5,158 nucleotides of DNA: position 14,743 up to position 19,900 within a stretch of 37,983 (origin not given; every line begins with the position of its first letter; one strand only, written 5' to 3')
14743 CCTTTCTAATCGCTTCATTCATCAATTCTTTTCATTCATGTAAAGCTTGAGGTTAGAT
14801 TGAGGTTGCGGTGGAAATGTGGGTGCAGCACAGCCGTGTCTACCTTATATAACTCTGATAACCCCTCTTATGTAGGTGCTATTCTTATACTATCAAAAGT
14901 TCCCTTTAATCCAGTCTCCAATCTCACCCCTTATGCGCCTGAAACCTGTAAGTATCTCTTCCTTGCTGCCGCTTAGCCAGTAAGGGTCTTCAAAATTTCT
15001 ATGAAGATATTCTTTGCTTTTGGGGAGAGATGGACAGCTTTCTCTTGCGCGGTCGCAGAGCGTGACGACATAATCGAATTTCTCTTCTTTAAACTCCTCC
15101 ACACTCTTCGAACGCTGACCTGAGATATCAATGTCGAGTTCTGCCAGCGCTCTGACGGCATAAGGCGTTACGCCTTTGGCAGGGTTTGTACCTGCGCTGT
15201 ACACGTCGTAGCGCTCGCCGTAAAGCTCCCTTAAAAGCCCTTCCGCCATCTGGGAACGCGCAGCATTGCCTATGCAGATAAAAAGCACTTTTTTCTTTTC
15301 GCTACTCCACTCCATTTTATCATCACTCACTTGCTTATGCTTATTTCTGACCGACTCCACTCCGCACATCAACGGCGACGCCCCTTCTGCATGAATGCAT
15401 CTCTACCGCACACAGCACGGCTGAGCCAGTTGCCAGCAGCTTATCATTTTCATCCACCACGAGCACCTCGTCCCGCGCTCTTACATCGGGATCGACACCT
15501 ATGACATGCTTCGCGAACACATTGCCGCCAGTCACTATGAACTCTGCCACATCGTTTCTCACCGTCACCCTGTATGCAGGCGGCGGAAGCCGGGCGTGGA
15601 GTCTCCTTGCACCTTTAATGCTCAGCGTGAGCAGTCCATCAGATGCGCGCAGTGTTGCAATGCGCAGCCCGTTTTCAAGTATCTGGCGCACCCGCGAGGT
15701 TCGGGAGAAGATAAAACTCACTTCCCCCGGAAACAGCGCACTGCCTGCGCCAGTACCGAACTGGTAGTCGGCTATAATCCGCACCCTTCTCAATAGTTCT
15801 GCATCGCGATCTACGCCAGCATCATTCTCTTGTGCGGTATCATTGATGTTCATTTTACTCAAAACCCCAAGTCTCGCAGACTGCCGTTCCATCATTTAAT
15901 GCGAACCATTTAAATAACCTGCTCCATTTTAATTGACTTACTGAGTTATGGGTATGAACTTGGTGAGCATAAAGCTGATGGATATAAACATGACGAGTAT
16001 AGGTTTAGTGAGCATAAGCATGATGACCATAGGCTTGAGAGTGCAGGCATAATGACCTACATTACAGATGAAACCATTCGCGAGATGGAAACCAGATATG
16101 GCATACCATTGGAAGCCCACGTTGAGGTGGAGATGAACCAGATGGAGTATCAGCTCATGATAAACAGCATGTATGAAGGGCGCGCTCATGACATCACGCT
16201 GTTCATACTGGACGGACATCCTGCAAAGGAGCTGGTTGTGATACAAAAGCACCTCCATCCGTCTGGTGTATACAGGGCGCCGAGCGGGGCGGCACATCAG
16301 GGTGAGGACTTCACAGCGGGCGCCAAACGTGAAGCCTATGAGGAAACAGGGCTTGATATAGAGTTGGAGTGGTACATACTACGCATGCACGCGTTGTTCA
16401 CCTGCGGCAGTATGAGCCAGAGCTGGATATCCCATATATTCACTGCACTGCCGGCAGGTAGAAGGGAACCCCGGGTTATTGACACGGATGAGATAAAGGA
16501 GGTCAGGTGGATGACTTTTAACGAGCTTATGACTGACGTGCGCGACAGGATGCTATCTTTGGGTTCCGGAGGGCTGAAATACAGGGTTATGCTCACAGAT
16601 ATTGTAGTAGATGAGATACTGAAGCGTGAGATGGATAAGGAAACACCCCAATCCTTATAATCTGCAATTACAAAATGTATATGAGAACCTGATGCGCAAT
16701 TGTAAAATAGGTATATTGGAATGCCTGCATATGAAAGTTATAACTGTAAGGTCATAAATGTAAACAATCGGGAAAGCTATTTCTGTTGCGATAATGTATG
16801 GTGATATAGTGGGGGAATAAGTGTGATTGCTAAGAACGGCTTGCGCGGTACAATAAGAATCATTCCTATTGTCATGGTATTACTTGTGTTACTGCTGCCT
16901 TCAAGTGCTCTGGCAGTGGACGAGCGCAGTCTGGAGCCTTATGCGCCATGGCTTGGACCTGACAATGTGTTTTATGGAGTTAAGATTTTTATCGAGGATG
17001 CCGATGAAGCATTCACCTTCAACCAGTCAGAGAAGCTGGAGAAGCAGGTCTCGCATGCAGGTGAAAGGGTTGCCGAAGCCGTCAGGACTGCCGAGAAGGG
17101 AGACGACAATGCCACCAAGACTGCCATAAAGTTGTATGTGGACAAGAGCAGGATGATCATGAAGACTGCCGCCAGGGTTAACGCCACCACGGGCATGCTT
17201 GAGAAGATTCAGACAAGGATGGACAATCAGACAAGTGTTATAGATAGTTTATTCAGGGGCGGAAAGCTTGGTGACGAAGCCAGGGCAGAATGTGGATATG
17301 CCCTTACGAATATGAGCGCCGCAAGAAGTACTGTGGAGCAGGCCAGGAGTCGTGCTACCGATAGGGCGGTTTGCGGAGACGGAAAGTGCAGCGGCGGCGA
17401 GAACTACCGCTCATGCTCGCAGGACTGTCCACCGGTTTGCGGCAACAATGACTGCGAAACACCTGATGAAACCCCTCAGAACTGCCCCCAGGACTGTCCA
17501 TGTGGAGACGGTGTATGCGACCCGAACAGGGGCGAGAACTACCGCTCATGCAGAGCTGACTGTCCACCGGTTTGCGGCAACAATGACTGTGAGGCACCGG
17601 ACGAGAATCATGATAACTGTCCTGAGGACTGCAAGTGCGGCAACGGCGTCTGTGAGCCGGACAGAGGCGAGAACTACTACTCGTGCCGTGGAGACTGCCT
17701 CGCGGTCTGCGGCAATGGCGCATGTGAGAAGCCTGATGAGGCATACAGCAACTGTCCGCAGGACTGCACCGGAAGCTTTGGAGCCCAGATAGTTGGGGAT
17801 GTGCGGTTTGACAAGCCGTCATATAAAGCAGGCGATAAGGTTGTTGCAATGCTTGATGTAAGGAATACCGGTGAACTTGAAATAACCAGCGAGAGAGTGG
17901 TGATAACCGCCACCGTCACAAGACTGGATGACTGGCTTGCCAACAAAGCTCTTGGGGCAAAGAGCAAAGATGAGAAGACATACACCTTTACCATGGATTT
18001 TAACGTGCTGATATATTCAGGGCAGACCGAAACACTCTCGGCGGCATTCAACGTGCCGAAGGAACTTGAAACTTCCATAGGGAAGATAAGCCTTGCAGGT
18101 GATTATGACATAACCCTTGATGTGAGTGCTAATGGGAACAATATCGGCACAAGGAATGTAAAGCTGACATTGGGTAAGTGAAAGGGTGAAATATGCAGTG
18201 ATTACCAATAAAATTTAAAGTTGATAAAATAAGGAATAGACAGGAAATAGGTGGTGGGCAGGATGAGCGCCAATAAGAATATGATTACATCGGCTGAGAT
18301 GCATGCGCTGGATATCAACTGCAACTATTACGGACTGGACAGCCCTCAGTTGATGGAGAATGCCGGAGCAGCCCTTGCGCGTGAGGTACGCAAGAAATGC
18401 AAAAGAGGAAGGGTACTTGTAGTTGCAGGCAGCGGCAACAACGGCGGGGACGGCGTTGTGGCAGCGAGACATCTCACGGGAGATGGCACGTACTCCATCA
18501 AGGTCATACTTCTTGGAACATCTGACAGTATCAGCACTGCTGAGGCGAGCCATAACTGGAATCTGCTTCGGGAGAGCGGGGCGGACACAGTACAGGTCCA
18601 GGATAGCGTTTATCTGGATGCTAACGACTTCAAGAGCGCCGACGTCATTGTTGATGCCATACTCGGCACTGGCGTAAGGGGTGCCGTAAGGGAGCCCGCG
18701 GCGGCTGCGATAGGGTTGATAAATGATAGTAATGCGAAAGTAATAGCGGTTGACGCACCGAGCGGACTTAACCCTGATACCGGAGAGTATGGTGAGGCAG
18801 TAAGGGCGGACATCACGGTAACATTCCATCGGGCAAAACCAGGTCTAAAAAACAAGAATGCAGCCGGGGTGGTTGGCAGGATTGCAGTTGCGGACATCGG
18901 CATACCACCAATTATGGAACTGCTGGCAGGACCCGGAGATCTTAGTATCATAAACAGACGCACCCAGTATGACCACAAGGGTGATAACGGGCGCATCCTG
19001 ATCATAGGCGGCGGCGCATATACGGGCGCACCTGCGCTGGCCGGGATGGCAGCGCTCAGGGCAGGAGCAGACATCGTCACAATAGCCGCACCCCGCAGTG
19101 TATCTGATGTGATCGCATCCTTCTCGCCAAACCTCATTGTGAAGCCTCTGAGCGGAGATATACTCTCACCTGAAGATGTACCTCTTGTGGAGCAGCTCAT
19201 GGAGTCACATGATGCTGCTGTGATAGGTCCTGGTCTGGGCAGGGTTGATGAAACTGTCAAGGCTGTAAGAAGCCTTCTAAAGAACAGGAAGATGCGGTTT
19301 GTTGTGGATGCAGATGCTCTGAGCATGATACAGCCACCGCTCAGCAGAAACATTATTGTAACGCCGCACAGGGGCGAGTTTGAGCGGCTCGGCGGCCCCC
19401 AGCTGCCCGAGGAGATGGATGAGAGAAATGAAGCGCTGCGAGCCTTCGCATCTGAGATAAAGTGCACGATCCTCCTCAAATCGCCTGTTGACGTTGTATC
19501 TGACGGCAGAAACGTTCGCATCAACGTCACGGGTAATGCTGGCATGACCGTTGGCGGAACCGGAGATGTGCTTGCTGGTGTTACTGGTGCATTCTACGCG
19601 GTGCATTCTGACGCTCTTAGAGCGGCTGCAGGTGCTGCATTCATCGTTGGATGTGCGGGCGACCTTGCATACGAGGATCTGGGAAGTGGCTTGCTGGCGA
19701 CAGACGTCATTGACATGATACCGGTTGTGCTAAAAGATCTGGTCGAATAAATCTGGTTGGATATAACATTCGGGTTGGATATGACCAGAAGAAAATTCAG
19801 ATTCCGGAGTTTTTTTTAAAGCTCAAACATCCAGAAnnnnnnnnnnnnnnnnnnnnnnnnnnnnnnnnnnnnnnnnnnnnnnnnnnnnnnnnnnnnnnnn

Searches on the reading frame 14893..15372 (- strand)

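Call 27: search_protein_families(library=pfam, proteins=[window:14893-15372:-])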
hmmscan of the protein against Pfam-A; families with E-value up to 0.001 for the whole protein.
window:14893-15372:- (159 aa): 1 family
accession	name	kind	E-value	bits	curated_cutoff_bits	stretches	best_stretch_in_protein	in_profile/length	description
PF01451.26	LMWPc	-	3.5e-21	76.4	23.2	1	29-151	1-136/144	Low molecular weight phosphotyrosine protein phosphatase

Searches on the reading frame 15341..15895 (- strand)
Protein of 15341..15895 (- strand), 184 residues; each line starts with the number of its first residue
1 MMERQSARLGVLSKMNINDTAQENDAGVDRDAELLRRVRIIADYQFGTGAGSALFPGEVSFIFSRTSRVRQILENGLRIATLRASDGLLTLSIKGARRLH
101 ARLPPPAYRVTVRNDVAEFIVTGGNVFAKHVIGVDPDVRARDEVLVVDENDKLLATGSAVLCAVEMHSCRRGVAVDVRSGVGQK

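Call 27: search_protein_families(library=pfam, proteins=[window:15341-15895:-])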
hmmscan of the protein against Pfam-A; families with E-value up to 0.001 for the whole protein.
window:15341-15895:- (184 aa): 3 families
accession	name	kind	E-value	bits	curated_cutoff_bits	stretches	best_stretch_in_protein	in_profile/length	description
PF14810.12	TGT_C2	-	1.9e-30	105.3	25.3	1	36-106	1-72/72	Patch-forming domain C2 of tRNA-guanine transglycosylase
PF01472.26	PUA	-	4e-17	62.4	24.8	1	109-180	2-73/74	PUA domain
PF03657.19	UPF0113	-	9.4e-05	23.1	23.8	1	112-159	4-51/73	UPF0113 PUA domain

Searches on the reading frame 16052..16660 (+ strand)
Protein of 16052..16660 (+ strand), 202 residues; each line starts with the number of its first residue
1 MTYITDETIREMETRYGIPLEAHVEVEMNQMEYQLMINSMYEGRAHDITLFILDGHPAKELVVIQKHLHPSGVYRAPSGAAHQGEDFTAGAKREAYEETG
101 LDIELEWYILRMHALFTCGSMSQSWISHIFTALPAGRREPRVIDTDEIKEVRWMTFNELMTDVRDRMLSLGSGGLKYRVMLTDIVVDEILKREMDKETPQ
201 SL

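Call 27: search_protein_families(library=pfam, proteins=[window:16052-16660:+])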
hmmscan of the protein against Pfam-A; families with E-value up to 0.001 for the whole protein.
window:16052-16660:+ (202 aa): 1 family
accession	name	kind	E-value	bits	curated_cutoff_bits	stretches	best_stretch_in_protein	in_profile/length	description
PF00293.34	NUDIX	-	1.8e-16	60.8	21.1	1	51-160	9-120/134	NUDIX domain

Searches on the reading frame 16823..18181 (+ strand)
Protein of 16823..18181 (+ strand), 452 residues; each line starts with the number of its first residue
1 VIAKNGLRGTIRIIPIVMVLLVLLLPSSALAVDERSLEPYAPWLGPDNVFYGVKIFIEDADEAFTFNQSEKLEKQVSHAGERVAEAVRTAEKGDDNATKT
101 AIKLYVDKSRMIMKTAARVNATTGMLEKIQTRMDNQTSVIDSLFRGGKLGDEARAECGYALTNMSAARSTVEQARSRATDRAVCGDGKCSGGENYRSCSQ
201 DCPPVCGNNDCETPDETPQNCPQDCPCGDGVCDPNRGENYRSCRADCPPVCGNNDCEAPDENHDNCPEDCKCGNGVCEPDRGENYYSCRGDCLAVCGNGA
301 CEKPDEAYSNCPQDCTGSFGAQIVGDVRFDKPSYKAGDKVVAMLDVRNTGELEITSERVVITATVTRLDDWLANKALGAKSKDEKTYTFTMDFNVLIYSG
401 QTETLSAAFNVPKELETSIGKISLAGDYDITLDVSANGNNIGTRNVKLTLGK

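Call 27: search_protein_families(library=pfam, proteins=[window:16823-18181:+])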
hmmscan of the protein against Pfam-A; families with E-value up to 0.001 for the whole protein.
window:16823-18181:+ (452 aa): 1 family
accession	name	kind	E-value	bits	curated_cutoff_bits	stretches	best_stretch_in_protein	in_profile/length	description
PF18915.5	DUF5667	-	1.5e-12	48.2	27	1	46-131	4-94/99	Domain of unknown function (DUF5667)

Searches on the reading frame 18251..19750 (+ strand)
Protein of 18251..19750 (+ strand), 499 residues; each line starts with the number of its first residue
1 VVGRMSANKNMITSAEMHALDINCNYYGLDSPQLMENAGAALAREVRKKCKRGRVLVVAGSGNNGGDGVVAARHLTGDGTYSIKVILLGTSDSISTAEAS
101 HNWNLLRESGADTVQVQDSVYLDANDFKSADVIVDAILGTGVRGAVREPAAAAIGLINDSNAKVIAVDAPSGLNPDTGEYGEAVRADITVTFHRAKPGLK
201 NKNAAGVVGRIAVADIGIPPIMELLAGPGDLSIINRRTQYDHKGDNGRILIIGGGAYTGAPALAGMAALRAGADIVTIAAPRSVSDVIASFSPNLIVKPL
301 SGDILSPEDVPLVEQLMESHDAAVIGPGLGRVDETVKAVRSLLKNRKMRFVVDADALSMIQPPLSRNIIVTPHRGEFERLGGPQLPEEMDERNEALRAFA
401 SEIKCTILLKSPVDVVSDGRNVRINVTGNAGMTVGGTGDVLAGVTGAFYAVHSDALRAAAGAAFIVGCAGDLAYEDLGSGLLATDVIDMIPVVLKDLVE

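Call 27: search_protein_families(library=pfam, proteins=[window:18251-19750:+])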
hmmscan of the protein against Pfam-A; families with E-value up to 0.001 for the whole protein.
window:18251-19750:+ (499 aa): 3 families
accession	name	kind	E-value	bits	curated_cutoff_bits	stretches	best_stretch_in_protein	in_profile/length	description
PF01256.23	Carb_kinase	-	6.1e-54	183.5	27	1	250-491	2-241/242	NAD(P)H-hydrate dehydratase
PF03853.21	YjeF_N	-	5.3e-44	150.6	24.9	1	33-198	3-169/169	YjeF-related protein N-terminus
PF02110.20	HK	-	4.9e-08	33.1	27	1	394-489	142-240/247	Hydroxyethylthiazole kinase family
